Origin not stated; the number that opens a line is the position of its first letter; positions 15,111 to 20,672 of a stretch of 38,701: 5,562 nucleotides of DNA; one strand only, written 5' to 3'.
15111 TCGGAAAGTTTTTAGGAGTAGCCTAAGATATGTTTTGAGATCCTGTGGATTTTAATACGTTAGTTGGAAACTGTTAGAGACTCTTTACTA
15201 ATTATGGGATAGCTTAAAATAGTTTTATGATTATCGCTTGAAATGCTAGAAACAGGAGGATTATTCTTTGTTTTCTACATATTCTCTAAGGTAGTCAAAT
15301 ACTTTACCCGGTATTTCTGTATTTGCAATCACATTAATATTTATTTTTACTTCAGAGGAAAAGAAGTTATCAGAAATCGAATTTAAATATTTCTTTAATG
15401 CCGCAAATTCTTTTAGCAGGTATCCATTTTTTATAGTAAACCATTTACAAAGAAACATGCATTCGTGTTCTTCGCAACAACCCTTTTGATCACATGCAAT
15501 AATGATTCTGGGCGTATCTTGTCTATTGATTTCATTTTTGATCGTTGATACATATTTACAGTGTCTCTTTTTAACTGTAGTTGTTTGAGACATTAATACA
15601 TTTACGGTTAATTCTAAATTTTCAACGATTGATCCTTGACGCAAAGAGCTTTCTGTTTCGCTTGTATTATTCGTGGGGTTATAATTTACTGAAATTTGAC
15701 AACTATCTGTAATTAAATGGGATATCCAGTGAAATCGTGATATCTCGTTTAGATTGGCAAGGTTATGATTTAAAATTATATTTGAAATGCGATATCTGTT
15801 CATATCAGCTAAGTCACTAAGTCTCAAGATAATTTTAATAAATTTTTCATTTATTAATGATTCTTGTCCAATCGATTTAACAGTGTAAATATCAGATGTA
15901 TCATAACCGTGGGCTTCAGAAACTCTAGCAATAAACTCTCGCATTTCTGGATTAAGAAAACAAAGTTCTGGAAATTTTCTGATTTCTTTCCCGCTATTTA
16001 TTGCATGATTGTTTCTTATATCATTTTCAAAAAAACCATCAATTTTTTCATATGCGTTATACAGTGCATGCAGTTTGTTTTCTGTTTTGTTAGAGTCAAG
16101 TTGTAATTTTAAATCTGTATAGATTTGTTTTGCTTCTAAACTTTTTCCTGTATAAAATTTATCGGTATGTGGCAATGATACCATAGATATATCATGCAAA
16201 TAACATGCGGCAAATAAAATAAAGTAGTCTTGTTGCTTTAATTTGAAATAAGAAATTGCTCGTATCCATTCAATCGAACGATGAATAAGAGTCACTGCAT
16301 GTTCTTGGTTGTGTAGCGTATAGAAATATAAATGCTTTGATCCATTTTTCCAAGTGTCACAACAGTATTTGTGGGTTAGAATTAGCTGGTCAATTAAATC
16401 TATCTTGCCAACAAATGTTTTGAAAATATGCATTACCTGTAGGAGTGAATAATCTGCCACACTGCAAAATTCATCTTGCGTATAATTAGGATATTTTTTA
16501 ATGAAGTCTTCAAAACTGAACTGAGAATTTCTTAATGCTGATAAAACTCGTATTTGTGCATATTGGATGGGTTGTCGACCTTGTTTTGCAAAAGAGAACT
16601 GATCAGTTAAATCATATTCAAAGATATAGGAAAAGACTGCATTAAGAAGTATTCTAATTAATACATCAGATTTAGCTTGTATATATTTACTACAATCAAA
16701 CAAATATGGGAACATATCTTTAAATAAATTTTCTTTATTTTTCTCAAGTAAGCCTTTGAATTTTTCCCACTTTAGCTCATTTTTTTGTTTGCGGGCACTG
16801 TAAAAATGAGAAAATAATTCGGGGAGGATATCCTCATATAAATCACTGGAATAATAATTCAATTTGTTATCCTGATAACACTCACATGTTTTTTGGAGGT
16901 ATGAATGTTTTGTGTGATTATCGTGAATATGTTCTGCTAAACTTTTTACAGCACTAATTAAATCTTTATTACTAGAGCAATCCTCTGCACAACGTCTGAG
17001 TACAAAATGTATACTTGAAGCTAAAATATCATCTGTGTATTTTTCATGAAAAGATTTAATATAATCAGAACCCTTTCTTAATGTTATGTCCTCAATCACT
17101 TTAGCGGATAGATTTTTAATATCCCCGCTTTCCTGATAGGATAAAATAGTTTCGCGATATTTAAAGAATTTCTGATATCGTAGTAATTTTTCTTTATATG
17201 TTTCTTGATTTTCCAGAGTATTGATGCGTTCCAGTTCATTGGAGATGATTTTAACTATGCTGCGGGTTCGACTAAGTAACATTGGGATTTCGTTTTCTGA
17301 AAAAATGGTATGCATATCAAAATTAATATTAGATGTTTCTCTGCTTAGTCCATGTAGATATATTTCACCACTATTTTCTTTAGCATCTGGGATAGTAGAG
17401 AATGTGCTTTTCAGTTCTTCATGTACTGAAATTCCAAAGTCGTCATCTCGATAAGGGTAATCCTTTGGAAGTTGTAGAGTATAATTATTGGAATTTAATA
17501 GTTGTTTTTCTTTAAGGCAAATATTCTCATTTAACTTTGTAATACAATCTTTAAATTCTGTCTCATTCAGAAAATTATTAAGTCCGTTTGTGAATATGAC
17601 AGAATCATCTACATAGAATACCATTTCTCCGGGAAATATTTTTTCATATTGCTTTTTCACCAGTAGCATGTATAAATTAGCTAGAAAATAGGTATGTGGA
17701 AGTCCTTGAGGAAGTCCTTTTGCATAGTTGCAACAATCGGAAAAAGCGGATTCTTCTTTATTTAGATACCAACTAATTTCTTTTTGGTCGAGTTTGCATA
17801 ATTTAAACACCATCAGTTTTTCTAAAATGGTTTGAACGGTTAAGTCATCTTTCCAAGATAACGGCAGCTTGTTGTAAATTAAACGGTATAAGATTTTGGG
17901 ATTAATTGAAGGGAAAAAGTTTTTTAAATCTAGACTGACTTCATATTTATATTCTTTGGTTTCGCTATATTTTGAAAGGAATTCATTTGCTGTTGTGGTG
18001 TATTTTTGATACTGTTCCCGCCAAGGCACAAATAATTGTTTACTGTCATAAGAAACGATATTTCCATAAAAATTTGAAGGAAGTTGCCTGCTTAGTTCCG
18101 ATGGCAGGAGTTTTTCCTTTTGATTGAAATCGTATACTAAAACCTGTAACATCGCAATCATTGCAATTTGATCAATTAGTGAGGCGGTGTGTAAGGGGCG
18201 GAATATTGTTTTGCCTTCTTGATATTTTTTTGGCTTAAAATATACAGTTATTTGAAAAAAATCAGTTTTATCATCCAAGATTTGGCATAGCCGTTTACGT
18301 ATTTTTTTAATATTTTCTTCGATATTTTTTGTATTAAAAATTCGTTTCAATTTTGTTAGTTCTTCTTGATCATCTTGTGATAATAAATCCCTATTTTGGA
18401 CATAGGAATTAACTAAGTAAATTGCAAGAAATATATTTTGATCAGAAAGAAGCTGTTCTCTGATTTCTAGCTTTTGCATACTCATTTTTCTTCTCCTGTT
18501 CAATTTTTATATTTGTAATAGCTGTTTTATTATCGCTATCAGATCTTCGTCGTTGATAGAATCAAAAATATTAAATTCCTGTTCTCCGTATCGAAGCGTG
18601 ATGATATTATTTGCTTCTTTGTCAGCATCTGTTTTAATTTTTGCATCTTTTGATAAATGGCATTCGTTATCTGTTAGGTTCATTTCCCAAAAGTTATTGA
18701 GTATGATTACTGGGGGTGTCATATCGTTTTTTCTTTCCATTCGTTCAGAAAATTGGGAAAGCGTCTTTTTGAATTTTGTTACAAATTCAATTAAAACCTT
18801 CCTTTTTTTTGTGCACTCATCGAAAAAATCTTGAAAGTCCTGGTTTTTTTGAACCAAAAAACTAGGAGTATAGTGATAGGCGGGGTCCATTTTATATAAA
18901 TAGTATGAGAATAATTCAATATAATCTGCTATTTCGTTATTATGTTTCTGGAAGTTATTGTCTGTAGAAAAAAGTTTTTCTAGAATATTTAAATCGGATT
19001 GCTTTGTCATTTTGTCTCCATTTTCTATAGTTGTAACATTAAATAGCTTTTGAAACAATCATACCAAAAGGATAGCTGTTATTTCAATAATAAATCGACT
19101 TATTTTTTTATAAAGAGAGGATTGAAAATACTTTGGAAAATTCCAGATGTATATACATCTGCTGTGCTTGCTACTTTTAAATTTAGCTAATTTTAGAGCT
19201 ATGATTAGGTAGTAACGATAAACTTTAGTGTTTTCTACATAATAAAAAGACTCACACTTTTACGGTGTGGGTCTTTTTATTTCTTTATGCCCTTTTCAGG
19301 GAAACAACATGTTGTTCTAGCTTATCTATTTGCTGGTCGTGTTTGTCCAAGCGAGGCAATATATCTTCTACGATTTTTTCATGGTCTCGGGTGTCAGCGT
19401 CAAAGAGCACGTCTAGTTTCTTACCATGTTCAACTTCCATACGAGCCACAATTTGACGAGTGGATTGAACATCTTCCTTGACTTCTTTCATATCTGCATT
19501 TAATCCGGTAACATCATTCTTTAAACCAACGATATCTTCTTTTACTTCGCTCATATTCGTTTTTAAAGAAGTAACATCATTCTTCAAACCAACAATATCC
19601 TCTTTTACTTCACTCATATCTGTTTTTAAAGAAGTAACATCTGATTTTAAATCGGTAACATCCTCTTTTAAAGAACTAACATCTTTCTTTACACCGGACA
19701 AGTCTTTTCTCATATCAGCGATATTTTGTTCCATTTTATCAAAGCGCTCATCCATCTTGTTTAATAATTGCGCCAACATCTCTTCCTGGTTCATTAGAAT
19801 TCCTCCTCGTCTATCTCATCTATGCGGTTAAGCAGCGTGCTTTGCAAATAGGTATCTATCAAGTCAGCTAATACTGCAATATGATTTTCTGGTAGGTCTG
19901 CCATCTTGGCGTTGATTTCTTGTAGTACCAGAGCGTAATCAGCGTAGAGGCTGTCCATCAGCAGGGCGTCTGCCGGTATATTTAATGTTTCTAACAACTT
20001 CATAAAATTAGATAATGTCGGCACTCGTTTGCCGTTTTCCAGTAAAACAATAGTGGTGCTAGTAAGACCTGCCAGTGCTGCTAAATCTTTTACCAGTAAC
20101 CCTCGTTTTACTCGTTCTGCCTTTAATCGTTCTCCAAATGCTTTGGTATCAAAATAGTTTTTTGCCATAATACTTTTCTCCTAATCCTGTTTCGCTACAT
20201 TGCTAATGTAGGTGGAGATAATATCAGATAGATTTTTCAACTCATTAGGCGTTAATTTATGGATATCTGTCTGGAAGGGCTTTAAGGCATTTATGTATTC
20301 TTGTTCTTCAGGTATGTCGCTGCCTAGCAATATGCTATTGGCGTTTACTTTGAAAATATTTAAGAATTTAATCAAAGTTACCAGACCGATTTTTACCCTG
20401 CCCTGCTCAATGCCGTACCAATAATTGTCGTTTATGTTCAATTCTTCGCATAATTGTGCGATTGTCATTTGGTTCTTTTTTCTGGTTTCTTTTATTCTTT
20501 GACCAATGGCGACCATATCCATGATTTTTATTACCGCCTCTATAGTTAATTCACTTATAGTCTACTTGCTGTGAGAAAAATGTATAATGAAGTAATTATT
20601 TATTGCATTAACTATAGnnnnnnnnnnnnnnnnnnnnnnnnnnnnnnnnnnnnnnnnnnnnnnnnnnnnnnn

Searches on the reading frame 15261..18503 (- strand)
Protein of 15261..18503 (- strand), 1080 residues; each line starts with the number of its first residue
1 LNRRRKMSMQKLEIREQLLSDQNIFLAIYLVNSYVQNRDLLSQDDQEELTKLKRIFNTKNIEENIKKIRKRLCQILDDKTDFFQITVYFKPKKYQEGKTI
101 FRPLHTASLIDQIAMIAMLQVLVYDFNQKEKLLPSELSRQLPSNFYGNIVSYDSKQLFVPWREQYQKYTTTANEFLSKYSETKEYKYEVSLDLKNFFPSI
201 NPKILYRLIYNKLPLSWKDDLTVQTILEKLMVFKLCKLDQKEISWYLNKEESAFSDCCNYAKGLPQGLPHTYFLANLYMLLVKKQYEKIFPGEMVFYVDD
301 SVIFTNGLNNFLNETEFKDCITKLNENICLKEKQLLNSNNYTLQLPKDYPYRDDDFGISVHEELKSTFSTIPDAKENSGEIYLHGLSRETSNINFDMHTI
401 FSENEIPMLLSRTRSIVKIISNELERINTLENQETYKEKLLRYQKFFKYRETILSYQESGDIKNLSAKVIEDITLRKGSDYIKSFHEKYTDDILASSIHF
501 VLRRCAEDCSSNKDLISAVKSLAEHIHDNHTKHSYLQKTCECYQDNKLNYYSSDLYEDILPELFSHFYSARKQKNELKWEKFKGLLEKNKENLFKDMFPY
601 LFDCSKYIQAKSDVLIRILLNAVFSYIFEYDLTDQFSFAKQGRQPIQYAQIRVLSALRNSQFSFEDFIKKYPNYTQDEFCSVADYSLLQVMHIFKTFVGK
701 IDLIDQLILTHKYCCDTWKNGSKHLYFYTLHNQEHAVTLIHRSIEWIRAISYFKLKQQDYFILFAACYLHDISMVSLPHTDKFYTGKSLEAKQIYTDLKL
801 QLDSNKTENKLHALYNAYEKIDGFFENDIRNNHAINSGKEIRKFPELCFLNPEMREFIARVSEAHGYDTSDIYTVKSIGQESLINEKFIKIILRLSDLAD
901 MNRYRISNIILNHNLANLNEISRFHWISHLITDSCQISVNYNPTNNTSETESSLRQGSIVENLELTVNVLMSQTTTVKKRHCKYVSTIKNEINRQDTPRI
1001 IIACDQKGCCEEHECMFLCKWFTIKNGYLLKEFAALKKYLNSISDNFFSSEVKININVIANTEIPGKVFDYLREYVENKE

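Call 69: search_protein_families(library=pfam, proteins=[window:15261-18503:-], max_evalue=0.00001)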
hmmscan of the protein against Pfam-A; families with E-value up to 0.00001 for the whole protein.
window:15261-18503:- (1080 aa): 2 families
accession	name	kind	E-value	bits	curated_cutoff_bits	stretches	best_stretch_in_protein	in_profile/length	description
PF24391.1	HD-CE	-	2.5e-24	86.8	27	1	728-943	4-228/263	HD-CE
PF00078.32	RVT_1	-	1.5e-08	35.1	29.6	1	173-313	55-166/205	Reverse transcriptase (RNA-dependent DNA polymerase)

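Call 72: search_protein_families(library=padloc, proteins=[window:15261-18503:-], max_evalue=0.001)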
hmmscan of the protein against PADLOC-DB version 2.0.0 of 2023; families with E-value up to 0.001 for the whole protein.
window:15261-18503:- (1080 aa): 6 families
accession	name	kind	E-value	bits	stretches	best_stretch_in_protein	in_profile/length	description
PDLC03762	RT_UG24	-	0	1077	1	13-1077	3-1035/1036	DRT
PDLC03745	Drt1a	-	1.4e-12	44.3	1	151-290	161-289/1176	DRT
PDLC03754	RT_UG17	-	1.9e-11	41.5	1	176-322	118-243/429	DRT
PDLC03782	RT_UG6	-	6.2e-10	36.2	1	173-309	91-221/925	DRT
PDLC01607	RT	-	3e-09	35.3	1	172-326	31-133/161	"CAS-I,CAS-II,CAS-III,CAS-IV,CAS-V,CAS-VI; acquisition_associated"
PDLC01136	RT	-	1.5e-05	22.6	1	172-310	116-223/263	RT (reverse transcriptase)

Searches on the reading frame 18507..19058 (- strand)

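Call 69: search_protein_families(library=pfam, proteins=[window:18507-19058:-], max_evalue=0.00001)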
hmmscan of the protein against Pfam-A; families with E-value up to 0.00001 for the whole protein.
window:18507-19058:- (183 aa): 0 families

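Call 72: search_protein_families(library=padloc, proteins=[window:18507-19058:-], max_evalue=0.001)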
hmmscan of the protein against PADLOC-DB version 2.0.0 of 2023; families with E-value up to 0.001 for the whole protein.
window:18507-19058:- (183 aa): 1 family
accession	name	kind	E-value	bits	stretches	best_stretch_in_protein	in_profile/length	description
PDLC03791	RTas1299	-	6.8e-07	27.5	1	29-98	10-79/163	DRT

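Call 95: search_protein_families(library=ncbifam, proteins=[window:18510-19058:-], max_evalue=0.001)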
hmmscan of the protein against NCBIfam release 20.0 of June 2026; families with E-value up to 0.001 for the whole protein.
window:18510-19058:- (183 aa): 0 families

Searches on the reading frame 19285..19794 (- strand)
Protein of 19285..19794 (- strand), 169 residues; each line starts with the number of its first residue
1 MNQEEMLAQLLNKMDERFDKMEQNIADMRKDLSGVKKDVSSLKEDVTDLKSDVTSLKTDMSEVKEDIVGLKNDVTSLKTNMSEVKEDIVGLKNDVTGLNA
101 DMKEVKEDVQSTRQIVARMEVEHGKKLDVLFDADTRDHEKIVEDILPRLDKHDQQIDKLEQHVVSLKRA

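Call 69: search_protein_families(library=pfam, proteins=[window:19285-19794:-], max_evalue=0.00001)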
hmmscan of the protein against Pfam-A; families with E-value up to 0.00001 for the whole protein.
window:19285-19794:- (169 aa): 12 families
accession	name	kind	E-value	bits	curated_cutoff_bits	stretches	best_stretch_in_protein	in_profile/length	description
PF07889.17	DUF1664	-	9e-09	35.9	34.6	0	4-64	61-121/124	Protein of unknown function (DUF1664)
PF10241.14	KxDL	-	2.9e-07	31.2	27.2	0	3-53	28-78/86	Uncharacterized conserved protein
PF06009.19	Laminin_II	-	1.1e-06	29.2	33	1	11-121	5-111/138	Laminin Domain II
PF06419.17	COG6_N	-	1.2e-06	29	27.4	0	7-57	38-88/114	Conserved oligomeric complex COG6, N-terminal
PF04513.17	Baculo_PEP_C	-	1.5e-06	28.8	38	0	5-77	52-125/140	Baculovirus polyhedron envelope protein, PEP, C terminus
PF15397.11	DUF4618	-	1.6e-06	28.2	34.9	0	7-67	170-230/258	Domain of unknown function (DUF4618)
PF13851.11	GAS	-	1.9e-06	27.8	32.3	0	10-111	27-124/200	Growth-arrest specific micro-tubule binding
PF13870.11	CCDC113_CCDC96_CC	-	3e-06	27.5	31.6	0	47-168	45-166/177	CCDC113/CCDC96, coiled-coil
PF07926.17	TPR_MLP1_2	-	6.4e-06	26.6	36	0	5-83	32-107/129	TPR/MLP1/MLP2-like protein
PF11559.13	ADIP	-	7.2e-06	26.6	34.3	0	1-80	51-130/151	Afadin- and alpha -actinin-Binding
PF04977.20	DivIC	-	8.2e-06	26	28.9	0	19-53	20-54/80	Septum formation initiator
PF06103.16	DUF948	-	8.9e-06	26.2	37.2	0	7-76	17-86/89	Bacterial protein of unknown function (DUF948)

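Call 72: search_protein_families(library=padloc, proteins=[window:19285-19794:-], max_evalue=0.001)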
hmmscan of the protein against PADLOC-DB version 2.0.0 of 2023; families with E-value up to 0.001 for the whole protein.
window:19285-19794:- (169 aa): 35 families (the best 25 are shown)
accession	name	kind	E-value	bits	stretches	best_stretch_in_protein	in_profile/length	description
PDLC03865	LmuB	-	1.6e-06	24.6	1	5-164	569-727/1007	-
PDLC00519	JetC1|JetC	-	2.9e-06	23.8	1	5-167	650-811/1097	DUF3584 domain; MukB-like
PDLC00006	DruC1|DruC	-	5.8e-06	23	1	9-160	161-310/626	Unknown function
PDLC00582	JetC3|JetC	-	6.5e-06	22.2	1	5-123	420-897/1472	DUF3584 domain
PDLC00580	JetC3|JetC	-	1.1e-05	21.8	1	11-140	258-407/1068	DUF3584 domain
PDLC00551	JetC2|JetC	-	1.1e-05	21.5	1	6-155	871-1021/1365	DUF3584 domain; MukB-like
PDLC00503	JetC1|JetC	-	1.3e-05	21.5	1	5-161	661-818/1146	DUF3584 domain; MukB-like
PDLC00262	LmuB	-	1.9e-05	21.7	1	9-110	191-292/588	AAA ATPase domain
PDLC03863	LmuB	-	2.3e-05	21.3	1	11-145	343-473/610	-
PDLC00507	JetC1|JetC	-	2.3e-05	20.9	1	6-132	700-829/1215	DUF3584 domain; MukB-like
PDLC03860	LmuB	-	2.4e-05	21.1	1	9-105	192-287/565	-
PDLC00259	LmuB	-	3.2e-05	21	1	9-110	191-292/588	AAA ATPase domain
PDLC02753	PbeC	-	5.8e-05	19.6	1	13-117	386-494/648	PbeC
PDLC00581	JetC3|JetC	-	6e-05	19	1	11-165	461-620/1473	DUF3584 domain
PDLC03859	LmuB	-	6.2e-05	20.4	1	9-141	367-490/611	-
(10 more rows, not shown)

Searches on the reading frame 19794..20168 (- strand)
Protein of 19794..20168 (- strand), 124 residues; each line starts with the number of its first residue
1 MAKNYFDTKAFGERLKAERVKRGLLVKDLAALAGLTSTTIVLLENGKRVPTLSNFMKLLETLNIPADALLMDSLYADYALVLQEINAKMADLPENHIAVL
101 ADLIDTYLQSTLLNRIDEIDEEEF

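Call 6: search_protein_families(library=pfam, proteins=[window:19794-20168:-], max_evalue=0.01)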
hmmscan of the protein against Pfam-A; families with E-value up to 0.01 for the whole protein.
window:19794-20168:- (124 aa): 4 families
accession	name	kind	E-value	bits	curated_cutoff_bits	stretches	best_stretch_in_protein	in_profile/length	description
PF12844.13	HTH_19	-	1.5e-11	44.5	30.2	1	12-71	1-60/64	Helix-turn-helix domain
PF01381.28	HTH_3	-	2.6e-11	43.8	23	1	15-68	1-54/55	Helix-turn-helix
PF13560.12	HTH_31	-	1e-07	32.6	27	1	10-67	1-59/64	Helix-turn-helix domain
PF13443.12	HTH_26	-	0.0012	19.5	22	1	15-64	2-52/63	Cro/C1-type HTH DNA-binding domain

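Call 72: search_protein_families(library=padloc, proteins=[window:19794-20168:-], max_evalue=0.001)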
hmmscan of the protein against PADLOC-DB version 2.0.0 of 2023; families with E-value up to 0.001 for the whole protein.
window:19794-20168:- (124 aa): 12 families
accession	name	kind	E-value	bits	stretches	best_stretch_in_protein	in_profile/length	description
PDLC02926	HTH_VI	-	1.9e-11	42.1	1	11-89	2-80/92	-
PDLC03947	RmrA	-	1.2e-08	32.1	1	8-67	9-68/383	-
PDLC03944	RmrA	-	3e-08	31.1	1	10-67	6-63/384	-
PDLC03664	Control_protein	-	6.4e-07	27.7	1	4-66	7-69/74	control protein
PDLC03946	RmrA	-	9.8e-07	25.8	1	13-72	5-64/357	-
PDLC03954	RmrA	-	1.2e-06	25.7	1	12-72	12-72/380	-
PDLC03951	RmrA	-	1.7e-06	25.2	1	12-71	10-69/400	-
PDLC03949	RmrA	-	2.6e-06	24.5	1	13-70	5-62/363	-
PDLC04142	capH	-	3.4e-06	26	1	8-72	4-68/103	capH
PDLC03665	Control_protein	-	3.4e-06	25.2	1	11-70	9-69/77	control protein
PDLC03948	RmrA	-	3.8e-06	24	1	12-74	10-72/397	-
PDLC03952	RmrA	-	0.00017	18.5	1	12-66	24-78/395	-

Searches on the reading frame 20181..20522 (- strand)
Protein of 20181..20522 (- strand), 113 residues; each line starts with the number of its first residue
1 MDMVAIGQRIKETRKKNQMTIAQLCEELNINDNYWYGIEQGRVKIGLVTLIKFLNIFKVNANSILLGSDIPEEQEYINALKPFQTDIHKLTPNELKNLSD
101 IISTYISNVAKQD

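Call 6: search_protein_families(library=pfam, proteins=[window:20181-20522:-], max_evalue=0.01)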
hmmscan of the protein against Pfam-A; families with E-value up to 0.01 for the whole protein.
window:20181-20522:- (113 aa): 4 families
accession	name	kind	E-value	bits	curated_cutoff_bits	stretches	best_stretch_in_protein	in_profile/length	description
PF12844.13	HTH_19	-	6.9e-11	42.3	30.2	1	7-69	1-63/64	Helix-turn-helix domain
PF13560.12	HTH_31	-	3.6e-06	27.6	27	1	6-59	2-56/64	Helix-turn-helix domain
PF01381.28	HTH_3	-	0.00011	22.6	23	1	10-60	1-51/55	Helix-turn-helix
PF13443.12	HTH_26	-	0.0011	19.7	22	1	9-60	1-53/63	Cro/C1-type HTH DNA-binding domain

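Call 72: search_protein_families(library=padloc, proteins=[window:20181-20522:-], max_evalue=0.001)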
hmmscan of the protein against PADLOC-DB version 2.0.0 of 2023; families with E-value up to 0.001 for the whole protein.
window:20181-20522:- (113 aa): 7 families
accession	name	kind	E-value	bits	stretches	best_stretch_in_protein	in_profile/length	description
PDLC02926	HTH_VI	-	2.2e-11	41.9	1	6-74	2-70/92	-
PDLC04142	capH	-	2e-05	23.6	1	5-102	6-95/103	capH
PDLC04775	PDC-M69A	-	8.4e-05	21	1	5-104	7-103/113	-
PDLC03665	Control_protein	-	0.00013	20.2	0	4-70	7-74/77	control protein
PDLC03947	RmrA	-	0.00032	17.6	1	5-62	11-68/383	-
PDLC03954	RmrA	-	0.00051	17.1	1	7-75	12-80/380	-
PDLC03664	Control_protein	-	0.00053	18.4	1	2-57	10-65/74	control protein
